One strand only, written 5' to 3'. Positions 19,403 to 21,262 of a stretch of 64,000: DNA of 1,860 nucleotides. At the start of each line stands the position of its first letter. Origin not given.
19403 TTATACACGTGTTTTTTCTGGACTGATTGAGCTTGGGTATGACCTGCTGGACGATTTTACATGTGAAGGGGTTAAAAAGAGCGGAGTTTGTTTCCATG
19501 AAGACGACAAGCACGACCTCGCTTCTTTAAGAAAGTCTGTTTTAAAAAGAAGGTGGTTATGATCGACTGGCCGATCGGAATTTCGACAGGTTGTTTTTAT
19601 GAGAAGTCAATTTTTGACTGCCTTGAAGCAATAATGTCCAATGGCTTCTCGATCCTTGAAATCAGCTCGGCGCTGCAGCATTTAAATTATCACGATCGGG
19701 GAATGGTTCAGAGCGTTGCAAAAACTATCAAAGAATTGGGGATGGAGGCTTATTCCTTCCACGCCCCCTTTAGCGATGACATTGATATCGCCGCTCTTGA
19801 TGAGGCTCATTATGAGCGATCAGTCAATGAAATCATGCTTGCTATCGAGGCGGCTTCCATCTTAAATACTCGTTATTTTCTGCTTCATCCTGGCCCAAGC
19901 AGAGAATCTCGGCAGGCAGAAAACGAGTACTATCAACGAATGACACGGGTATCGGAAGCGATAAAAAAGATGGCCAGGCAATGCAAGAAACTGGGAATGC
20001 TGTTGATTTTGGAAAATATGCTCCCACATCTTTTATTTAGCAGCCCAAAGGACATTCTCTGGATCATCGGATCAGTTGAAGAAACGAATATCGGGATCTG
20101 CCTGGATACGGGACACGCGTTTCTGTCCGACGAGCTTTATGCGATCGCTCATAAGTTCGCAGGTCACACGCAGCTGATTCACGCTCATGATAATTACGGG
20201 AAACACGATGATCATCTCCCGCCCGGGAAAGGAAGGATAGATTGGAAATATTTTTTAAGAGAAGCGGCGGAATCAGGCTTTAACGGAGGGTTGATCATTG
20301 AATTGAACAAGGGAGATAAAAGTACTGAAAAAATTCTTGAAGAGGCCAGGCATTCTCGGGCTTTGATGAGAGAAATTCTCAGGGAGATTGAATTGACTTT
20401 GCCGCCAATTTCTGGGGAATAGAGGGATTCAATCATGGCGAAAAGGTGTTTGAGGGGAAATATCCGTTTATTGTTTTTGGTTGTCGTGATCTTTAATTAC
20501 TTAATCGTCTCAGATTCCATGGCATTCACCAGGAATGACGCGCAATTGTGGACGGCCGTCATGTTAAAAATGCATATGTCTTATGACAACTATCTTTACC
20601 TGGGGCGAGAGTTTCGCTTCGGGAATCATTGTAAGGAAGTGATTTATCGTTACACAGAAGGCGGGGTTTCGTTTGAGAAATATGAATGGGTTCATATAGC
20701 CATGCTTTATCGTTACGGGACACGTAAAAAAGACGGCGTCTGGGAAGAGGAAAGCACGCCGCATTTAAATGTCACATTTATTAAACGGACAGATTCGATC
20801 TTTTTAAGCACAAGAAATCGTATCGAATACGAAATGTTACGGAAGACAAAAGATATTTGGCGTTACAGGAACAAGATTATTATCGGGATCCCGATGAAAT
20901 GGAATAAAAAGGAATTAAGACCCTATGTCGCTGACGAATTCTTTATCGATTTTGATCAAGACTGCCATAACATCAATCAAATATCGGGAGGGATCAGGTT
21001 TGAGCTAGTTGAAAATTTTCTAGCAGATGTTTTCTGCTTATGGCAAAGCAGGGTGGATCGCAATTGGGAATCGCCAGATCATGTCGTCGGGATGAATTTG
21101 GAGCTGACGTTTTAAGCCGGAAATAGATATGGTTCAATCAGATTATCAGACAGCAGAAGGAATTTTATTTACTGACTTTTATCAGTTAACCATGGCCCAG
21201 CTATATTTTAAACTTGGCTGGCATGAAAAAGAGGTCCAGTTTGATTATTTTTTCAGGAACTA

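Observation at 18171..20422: Operon of an AEP primase-polymerase-like protein and an EndoIV/xylose-isomerase-like TIM barrel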

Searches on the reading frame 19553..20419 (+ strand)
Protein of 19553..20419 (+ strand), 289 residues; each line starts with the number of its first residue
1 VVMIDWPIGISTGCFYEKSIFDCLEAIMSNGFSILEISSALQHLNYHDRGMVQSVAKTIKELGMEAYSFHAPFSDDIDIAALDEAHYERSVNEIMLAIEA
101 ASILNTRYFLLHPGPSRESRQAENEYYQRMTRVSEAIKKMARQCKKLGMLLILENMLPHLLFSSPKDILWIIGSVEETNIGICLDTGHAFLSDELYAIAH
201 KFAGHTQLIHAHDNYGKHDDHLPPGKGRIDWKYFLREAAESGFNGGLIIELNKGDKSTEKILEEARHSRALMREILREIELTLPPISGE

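Call 3: search_protein_families(library=pfam, proteins=[window:19553-20419:+], max_evalue=1)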
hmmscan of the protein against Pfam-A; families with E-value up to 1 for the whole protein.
window:19553-20419:+ (289 aa): 1 family
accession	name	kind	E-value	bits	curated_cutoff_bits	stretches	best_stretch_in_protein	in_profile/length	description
PF01261.30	AP_endonuc_2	-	2.9e-38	132.4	31.1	1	27-269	4-247/249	Xylose isomerase-like TIM barrel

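Call 4: search_protein_families(library=ncbifam, proteins=[window:19553-20419:+], max_evalue=1)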
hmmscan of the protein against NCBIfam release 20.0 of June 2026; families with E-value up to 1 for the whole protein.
window:19553-20419:+ (289 aa): 18 families
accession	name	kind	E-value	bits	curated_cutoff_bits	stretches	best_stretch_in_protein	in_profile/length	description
NF041277.1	coba_remo_CbiR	equivalog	3.6e-14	52.9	105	1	47-251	43-234/249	cobamide remodeling phosphodiesterase CbiR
NF007360.0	PRK09856.1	equivalog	1.7e-13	50.7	305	1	19-278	14-273/276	fructoselysine 3-epimerase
TIGR03234.1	OH-pyruv-isom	equivalog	6.2e-10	38.8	353.45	1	53-258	42-247/254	hydroxypyruvate isomerase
NF007441.0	PRK09989.1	equivalog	2.4e-08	34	412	1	79-252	73-242/258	HPr family phosphocarrier protein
NF051856.1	PsicseEpim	equivalog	3.7e-08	33.5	300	1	25-250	23-244/287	D-psicose 3-epimerase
TIGR00587.1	nfo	subfamily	6.3e-08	32.2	129.65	1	68-191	67-184/279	deoxyribonuclease IV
TIGR04379.1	myo_inos_iolE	equivalog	1.3e-07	31.5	290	2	128-213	126-211/290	myo-inosose-2 dehydratase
NF002196.0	PRK01060.1-1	equivalog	8.2e-07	28.6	333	1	52-209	51-201/297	deoxyribonuclease IV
NF009688.0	PRK13209.1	subfamily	3.7e-06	26.1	317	1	33-276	41-277/286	L-ribulose-5-phosphate 3-epimerase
NF041099.2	keto_glucon_epim_IolO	equivalog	4.3e-06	26.2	300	1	74-260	75-255/269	5-keto-L-gluconate epimerase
NF002197.0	PRK01060.1-2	equivalog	4.6e-06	26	376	1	50-211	55-210/289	deoxyribonuclease IV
NF043033.1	OxoTetrIsom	equivalog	5e-06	26.4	325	1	53-251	43-237/251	2-oxo-tetronate isomerase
NF002199.0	PRK01060.1-4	equivalog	0.00012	21.3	315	1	58-192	55-186/282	deoxyribonuclease IV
NF002198.0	PRK01060.1-3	equivalog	0.00062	19.5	244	1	56-230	45-217/253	deoxyribonuclease IV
NF009689.0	PRK13210.1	subfamily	0.0027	17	200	1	205-278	204-281/286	L-ribulose-5-phosphate 3-epimerase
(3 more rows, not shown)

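Call 26: search_solved_structures(query=window:19553-20419:+, max_evalue=0.01, show_alignments=2)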
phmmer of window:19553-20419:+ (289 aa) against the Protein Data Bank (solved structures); distinct sequences matched with E-value up to 0.01: 19.
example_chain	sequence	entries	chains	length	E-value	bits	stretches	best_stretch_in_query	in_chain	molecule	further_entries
3wqo_A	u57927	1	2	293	2.7e-18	69.4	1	3-263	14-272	Uncharacterized protein MJ1311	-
1k77_A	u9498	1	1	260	1.6e-06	30.8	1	81-250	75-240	Hypothetical protein ygbM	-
3vnk_A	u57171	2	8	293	3.2e-06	29.8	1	134-250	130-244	Xylose isomerase domain protein TIM barrel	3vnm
3vni_A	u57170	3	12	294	3.2e-06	29.8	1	134-250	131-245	Xylose isomerase domain protein TIM barrel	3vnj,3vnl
7e9w_A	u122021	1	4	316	3.8e-06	29.6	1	134-250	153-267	D-psicose 3-epimerase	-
2hk0_A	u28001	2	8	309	4.2e-06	29.5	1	24-250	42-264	D-PSICOSE 3-EPIMERASE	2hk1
7x7w_A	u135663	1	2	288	0.00011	24.8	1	24-250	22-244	D-PSICOSE 3-EPIMERASE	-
3ayt_A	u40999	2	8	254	0.00012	24.6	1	66-236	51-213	Putative uncharacterized protein TTHB071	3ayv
4pgl_A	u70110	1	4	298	0.00019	24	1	130-250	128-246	D-tagatose 3-epimerase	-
4xsl_A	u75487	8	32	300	0.00034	23.2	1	129-250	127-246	D-tagatose 3-epimerase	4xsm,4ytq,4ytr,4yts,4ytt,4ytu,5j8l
2ou4_A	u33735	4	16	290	0.0004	23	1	129-250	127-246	D-tagatose 3-epimerase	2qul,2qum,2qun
4q7i_A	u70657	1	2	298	0.0006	22.4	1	130-250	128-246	D-tagatose 3-epimerase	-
8z1i_A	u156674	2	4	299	0.0016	21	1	76-274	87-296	Art22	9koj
4kw2_A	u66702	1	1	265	0.0029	20.1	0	177-254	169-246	Uncharacterized protein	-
4pfh_A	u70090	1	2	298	0.0046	19.5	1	130-250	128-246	D-tagatose 3-epimerase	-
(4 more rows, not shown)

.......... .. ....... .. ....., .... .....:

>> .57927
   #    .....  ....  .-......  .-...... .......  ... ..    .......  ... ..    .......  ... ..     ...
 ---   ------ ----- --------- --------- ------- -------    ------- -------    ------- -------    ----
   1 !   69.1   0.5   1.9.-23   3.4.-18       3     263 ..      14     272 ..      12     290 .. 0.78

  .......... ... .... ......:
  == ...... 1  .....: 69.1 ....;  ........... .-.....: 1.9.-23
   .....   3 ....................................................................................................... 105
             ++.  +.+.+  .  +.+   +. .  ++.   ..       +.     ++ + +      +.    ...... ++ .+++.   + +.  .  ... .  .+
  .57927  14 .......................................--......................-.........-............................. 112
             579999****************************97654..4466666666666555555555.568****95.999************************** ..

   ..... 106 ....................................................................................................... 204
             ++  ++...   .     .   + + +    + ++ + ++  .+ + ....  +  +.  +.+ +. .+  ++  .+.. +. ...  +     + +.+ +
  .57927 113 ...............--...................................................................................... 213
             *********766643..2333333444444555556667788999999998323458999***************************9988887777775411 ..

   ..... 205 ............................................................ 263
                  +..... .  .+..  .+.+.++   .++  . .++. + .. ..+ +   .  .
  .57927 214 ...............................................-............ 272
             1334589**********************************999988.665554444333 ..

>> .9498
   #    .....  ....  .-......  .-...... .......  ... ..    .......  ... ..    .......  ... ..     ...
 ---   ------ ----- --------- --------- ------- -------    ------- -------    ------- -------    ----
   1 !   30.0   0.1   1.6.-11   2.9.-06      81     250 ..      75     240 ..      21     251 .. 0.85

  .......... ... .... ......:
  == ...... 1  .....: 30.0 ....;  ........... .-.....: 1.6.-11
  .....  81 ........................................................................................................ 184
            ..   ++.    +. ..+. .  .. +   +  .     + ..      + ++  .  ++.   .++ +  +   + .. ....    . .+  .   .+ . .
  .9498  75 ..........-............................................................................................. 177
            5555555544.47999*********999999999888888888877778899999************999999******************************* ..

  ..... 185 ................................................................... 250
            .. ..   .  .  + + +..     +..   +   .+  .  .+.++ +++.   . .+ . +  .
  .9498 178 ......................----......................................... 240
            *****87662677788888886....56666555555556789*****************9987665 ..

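Call 27: search_protein_families(library=padloc, proteins=[window:19553-20419:+], max_evalue=1)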
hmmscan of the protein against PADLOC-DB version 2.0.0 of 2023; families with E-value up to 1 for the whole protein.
window:19553-20419:+ (289 aa): 0 families

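Call 28: search_protein_families(library=phrogs, proteins=[window:19553-20419:+], max_evalue=1)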
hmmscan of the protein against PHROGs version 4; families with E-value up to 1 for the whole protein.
window:19553-20419:+ (289 aa): 0 families

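Call 68: search_solved_structures(query=A6, max_evalue=0.001, show_alignments=0)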
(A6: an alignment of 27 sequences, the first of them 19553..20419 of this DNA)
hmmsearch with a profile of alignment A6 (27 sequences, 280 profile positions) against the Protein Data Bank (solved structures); distinct sequences matched with E-value up to 0.001: 81 (the best 60 are shown).
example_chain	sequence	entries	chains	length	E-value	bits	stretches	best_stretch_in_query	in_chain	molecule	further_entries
3wqo_A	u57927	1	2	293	4.2e-36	127.8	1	4-263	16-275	Uncharacterized protein MJ1311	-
3ayt_A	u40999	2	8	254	1.2e-15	60.7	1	63-257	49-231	Putative uncharacterized protein TTHB071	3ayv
5zhz_A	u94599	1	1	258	2.6e-15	59.5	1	67-259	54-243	Probable endonuclease 4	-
1i60_A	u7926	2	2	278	4.3e-15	58.8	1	23-253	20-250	IOLI PROTEIN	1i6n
3vni_A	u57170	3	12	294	4.7e-14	55.4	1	22-249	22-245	Xylose isomerase domain protein TIM barrel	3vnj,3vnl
3vnk_A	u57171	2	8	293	4.8e-14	55.4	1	22-249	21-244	Xylose isomerase domain protein TIM barrel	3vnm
7e9w_A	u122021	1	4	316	5.4e-14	55.2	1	22-249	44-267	D-psicose 3-epimerase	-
4xsl_A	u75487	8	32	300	1.1e-12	50.9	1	24-254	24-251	D-tagatose 3-epimerase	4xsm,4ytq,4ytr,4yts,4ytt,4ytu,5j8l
2ou4_A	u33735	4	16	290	1.5e-12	50.5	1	24-254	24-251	D-tagatose 3-epimerase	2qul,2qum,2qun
4pgl_A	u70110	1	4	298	1.6e-12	50.4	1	24-252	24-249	D-tagatose 3-epimerase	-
8xix_A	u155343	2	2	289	2.9e-12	49.5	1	74-251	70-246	D-tagatose 3-epimerase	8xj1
8xiv_A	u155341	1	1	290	3e-12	49.5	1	74-251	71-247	D-tagatose 3-epimerase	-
4pfh_A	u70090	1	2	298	3.3e-12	49.4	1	24-250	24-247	D-tagatose 3-epimerase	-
4q7i_A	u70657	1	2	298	4.9e-12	48.8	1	24-252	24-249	D-tagatose 3-epimerase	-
3aal_A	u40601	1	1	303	8.5e-12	48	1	50-237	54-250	Probable endonuclease 4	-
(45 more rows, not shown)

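Call 70: search_solved_structures(query=A6, max_evalue=1e-14, show_alignments=5)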
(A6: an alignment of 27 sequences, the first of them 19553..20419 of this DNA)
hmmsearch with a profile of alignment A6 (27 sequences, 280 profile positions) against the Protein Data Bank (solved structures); distinct sequences matched with E-value up to 1e-14: 4.
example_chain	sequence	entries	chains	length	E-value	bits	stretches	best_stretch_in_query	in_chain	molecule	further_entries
3wqo_A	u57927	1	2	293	4.2e-36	127.8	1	4-263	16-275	Uncharacterized protein MJ1311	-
3ayt_A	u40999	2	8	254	1.2e-15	60.7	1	63-257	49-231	Putative uncharacterized protein TTHB071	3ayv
5zhz_A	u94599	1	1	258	2.6e-15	59.5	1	67-259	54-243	Probable endonuclease 4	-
1i60_A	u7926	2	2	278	4.3e-15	58.8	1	23-253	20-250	IOLI PROTEIN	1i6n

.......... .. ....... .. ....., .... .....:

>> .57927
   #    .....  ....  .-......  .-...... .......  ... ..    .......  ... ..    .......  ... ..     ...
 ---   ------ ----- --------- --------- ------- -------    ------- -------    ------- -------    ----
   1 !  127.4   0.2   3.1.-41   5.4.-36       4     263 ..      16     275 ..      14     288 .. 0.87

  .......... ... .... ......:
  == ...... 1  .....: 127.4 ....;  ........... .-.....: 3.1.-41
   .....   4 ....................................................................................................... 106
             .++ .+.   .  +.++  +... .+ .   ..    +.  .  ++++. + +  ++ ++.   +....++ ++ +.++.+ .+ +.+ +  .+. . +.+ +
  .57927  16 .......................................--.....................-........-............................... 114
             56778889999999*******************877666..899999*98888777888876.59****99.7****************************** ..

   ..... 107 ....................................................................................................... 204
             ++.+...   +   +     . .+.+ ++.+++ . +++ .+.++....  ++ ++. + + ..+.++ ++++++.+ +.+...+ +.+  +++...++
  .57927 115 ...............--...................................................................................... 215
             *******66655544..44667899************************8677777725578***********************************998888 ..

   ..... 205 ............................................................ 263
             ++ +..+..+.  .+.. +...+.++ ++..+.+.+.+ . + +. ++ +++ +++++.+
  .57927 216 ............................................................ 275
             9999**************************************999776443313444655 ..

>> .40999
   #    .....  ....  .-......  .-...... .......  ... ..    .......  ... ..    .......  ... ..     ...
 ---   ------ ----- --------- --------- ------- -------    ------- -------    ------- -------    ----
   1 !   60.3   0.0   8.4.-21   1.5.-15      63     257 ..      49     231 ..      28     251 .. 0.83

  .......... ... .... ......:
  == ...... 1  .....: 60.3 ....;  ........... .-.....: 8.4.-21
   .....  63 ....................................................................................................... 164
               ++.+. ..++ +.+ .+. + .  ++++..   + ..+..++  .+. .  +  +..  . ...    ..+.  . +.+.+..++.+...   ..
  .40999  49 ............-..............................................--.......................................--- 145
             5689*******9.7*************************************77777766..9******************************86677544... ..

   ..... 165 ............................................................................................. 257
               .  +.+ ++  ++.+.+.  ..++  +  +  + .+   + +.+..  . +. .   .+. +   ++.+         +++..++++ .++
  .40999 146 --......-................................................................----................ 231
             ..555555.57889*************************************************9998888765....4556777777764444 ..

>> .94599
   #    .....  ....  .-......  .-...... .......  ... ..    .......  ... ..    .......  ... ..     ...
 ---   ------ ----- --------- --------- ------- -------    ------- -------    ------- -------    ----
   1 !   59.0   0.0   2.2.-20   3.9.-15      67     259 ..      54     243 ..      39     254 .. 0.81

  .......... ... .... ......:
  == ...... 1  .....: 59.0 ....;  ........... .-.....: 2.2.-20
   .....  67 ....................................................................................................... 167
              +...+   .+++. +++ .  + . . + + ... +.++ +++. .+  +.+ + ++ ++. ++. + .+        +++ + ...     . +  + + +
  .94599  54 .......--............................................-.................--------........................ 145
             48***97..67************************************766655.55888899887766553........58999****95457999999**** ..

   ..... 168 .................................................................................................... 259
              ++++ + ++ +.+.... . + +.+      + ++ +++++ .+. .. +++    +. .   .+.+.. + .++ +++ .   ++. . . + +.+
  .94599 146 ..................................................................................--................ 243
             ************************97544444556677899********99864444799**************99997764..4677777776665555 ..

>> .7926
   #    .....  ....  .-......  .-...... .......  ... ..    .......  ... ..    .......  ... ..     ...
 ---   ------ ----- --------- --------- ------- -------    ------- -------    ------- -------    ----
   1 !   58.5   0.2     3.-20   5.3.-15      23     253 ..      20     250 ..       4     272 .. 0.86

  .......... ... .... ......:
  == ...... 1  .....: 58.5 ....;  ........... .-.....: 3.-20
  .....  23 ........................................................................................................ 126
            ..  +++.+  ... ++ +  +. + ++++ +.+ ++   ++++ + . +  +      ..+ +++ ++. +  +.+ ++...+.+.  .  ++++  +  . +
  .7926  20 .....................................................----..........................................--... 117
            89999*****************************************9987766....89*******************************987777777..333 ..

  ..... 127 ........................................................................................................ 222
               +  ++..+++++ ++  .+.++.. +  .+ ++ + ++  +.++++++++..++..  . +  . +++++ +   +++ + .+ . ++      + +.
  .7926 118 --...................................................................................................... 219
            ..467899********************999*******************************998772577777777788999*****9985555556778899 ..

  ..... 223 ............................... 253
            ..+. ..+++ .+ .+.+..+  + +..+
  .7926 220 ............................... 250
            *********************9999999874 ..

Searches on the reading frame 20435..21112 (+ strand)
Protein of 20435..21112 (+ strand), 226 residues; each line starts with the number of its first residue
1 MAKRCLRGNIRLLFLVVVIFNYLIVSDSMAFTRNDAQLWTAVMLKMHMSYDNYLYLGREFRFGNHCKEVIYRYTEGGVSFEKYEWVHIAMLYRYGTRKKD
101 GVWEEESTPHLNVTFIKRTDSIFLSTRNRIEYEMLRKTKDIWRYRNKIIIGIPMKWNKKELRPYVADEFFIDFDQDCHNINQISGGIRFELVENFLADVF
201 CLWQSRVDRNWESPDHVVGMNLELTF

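Call 3: search_protein_families(library=pfam, proteins=[window:20435-21112:+], max_evalue=1)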
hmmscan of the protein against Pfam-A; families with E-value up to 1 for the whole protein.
window:20435-21112:+ (226 aa): 1 family
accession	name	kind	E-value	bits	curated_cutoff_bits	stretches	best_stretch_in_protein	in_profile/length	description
PF10677.15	DUF2490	-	3.8e-16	59.8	29.8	1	37-205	2-176/186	Protein of unknown function (DUF2490)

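Call 4: search_protein_families(library=ncbifam, proteins=[window:20435-21112:+], max_evalue=1)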
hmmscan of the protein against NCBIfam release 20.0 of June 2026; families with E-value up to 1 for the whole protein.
window:20435-21112:+ (226 aa): 0 families
